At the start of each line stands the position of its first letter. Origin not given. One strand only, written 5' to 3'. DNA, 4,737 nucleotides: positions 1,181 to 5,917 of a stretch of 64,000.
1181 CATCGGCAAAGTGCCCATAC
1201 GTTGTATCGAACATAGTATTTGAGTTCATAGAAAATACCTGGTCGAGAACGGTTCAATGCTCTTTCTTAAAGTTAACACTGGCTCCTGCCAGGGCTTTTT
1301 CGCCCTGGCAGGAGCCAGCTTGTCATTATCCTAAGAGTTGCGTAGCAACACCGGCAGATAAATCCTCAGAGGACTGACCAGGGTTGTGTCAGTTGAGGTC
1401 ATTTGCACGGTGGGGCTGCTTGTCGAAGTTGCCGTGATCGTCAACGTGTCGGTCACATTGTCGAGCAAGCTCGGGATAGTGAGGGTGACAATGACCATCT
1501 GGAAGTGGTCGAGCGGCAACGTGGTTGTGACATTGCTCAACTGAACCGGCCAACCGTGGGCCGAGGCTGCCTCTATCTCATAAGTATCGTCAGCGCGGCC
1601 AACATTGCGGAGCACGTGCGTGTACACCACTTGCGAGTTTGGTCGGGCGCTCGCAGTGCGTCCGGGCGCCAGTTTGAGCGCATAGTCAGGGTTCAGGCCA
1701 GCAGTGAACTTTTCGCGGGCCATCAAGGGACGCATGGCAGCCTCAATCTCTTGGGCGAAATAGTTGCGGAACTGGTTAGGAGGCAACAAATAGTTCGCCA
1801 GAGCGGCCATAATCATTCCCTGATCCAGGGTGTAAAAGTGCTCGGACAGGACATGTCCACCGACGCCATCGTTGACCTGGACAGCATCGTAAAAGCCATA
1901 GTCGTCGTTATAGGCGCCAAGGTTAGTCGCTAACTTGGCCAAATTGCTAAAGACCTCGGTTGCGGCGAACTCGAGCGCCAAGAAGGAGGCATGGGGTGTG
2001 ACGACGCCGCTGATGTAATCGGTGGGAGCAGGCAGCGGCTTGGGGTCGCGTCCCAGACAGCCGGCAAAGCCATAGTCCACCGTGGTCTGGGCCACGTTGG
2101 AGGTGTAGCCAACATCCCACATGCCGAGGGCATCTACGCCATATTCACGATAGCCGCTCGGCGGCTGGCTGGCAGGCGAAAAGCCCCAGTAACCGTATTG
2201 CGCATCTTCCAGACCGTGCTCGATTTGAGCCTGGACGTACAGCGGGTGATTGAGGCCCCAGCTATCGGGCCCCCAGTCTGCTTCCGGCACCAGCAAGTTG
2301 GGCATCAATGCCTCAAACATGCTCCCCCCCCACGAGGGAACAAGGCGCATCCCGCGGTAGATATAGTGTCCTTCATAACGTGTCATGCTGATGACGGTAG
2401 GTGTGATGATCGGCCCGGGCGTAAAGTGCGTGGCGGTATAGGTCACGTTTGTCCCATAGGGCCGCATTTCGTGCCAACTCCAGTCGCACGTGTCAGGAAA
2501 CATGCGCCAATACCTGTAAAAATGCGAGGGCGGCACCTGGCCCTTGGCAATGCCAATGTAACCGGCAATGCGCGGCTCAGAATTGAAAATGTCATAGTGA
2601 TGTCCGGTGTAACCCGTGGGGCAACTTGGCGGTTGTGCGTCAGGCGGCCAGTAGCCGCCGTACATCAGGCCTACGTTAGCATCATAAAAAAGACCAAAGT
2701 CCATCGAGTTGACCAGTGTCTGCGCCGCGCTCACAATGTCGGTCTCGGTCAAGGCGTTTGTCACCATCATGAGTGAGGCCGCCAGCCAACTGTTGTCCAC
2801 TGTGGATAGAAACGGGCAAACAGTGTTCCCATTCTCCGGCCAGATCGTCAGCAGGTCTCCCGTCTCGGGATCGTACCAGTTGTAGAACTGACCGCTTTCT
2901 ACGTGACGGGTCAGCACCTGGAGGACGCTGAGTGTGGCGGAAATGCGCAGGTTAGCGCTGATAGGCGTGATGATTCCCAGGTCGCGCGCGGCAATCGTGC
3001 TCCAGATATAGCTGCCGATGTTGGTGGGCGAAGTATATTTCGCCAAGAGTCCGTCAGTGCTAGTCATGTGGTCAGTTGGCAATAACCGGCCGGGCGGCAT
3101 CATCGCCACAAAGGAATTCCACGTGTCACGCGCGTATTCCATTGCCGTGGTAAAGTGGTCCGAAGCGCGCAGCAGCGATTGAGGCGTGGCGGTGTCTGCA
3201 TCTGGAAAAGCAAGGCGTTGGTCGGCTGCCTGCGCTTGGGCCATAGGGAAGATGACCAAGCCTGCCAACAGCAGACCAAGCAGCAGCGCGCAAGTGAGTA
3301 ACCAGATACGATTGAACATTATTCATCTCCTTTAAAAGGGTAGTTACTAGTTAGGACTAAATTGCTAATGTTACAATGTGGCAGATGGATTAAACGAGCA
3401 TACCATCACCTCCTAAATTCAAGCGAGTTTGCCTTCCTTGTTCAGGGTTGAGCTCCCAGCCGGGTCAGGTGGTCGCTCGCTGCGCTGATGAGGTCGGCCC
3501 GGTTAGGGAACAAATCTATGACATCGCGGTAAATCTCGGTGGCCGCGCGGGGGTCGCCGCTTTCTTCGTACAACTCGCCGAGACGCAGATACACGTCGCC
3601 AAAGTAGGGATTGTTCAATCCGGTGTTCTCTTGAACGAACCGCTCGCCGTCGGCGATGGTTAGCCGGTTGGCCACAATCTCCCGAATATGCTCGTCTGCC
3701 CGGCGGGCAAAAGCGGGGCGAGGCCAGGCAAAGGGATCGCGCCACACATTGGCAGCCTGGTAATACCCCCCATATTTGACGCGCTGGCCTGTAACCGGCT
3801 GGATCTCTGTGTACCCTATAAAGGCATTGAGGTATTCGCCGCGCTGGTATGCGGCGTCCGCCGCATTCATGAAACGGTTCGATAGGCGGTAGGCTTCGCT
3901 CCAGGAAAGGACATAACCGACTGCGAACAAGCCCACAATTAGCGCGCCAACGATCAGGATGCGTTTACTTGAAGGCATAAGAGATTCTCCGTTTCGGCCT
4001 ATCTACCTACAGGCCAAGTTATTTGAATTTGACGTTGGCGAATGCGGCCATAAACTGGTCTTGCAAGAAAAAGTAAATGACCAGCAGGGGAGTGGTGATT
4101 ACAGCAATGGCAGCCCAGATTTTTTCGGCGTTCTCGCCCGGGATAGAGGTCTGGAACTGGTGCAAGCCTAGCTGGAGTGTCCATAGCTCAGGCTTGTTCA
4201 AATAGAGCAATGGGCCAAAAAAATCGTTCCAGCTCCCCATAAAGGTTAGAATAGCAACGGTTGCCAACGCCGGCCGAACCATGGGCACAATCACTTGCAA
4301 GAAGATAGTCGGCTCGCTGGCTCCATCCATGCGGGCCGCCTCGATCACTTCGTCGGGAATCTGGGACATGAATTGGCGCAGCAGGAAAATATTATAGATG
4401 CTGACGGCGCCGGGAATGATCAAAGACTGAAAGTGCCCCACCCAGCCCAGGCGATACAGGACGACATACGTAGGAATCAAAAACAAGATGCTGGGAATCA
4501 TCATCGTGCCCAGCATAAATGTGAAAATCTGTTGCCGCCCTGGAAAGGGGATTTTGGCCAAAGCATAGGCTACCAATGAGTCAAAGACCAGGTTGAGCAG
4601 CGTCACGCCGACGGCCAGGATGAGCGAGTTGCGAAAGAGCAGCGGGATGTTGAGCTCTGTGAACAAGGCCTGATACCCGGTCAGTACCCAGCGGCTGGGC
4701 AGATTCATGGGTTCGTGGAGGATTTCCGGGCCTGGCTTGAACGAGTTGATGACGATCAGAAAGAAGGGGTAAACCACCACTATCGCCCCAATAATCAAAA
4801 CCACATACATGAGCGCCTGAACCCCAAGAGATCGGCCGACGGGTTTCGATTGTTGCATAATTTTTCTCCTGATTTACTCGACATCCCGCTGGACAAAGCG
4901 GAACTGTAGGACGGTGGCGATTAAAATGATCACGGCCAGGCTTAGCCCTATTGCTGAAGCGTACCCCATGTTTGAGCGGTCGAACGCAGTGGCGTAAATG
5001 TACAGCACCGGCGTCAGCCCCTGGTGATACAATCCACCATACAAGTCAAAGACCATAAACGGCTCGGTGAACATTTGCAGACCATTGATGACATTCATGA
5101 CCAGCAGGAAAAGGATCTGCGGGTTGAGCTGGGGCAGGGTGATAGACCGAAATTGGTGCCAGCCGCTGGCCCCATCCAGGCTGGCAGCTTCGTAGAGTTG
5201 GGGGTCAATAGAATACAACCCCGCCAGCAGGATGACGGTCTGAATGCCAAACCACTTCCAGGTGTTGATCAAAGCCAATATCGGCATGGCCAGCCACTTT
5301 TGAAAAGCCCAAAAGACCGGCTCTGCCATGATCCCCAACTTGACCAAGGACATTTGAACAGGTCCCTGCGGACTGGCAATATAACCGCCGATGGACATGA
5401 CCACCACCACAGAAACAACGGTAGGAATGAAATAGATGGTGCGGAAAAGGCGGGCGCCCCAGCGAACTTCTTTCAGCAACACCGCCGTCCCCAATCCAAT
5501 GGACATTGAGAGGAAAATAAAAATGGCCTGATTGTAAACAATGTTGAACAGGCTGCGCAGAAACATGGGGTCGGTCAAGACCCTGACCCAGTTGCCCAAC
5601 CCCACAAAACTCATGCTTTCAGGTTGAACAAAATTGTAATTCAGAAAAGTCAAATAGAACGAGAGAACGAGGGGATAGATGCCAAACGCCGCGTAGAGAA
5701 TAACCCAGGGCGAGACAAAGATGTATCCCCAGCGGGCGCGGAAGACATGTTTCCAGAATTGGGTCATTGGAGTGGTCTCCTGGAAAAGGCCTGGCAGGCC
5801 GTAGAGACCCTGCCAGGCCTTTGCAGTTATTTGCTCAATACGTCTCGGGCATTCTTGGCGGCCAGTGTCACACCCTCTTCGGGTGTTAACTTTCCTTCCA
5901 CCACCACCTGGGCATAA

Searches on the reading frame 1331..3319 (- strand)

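Call 47: search_protein_families(library=pfam, proteins=[window:1331-3319:-], max_evalue=0.00001)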
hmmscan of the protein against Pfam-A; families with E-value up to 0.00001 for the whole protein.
window:1331-3319:- (662 aa): 1 family
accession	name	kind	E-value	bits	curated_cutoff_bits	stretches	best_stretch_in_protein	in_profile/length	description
PF10091.15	Glycoamylase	-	7.1e-14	52.3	27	1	318-510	40-208/221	Putative glucoamylase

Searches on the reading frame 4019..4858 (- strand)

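Call 47: search_protein_families(library=pfam, proteins=[window:4019-4858:-], max_evalue=0.00001)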
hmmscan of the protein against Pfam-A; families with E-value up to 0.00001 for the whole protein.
window:4019-4858:- (279 aa): 1 family
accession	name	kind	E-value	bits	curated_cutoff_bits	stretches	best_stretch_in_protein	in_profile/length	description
PF00528.27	BPD_transp_1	-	1.2e-18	68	26.4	1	97-269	5-178/184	Binding-protein-dependent transport system inner membrane component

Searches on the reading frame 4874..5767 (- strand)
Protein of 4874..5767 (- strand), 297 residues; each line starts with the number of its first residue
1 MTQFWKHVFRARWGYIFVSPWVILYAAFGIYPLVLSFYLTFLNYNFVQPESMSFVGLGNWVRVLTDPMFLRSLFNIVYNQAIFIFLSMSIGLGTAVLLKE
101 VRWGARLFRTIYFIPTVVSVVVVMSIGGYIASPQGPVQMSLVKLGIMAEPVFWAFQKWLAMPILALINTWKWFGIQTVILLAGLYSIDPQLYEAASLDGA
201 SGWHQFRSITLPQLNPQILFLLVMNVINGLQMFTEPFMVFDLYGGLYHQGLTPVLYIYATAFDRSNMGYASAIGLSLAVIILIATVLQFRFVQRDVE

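Call 47: search_protein_families(library=pfam, proteins=[window:4874-5767:-], max_evalue=0.00001)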
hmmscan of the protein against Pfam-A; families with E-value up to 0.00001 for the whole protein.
window:4874-5767:- (297 aa): 1 family
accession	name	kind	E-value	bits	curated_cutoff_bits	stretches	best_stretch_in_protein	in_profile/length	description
PF00528.27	BPD_transp_1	-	7.6e-16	58.8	26.4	1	89-294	3-181/184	Binding-protein-dependent transport system inner membrane component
